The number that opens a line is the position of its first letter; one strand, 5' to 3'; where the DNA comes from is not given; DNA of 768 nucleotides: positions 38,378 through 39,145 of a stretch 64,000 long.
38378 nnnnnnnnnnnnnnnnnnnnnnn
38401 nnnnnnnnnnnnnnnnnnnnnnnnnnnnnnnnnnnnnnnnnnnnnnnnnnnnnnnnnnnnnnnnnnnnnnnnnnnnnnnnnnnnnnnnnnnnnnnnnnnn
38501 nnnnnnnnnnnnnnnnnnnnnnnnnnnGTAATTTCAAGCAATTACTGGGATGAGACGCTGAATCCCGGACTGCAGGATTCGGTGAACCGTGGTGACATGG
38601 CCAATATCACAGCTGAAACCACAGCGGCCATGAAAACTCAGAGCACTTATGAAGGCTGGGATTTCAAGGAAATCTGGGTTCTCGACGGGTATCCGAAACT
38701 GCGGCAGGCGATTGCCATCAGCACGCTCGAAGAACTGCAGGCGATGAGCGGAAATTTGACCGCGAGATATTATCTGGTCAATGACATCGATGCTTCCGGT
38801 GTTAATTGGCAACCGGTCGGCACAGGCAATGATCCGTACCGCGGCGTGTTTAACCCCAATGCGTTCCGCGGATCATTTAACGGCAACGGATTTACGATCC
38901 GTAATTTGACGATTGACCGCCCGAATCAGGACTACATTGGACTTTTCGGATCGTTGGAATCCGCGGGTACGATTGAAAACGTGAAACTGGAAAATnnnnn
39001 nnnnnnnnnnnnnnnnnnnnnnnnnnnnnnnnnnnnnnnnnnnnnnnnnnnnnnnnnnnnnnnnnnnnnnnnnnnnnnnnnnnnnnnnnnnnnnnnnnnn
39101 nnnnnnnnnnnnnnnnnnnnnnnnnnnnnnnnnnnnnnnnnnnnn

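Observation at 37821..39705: Perfectly identical 844-bp tandem duplication inside the giant GLUG-repeat gene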

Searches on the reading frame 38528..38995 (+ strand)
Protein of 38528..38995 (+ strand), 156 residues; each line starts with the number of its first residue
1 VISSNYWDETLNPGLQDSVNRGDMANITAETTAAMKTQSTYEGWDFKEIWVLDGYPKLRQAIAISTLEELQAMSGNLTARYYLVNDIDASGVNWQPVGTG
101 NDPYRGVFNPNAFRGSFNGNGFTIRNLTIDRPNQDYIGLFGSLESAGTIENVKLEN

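Call 66: find_homologous_proteins(query=window:38528-38995:+, max_evalue=1e-8)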
Query seq(156 aa): 16 candidates shared short words with the query, none scored E <= 1e-8.
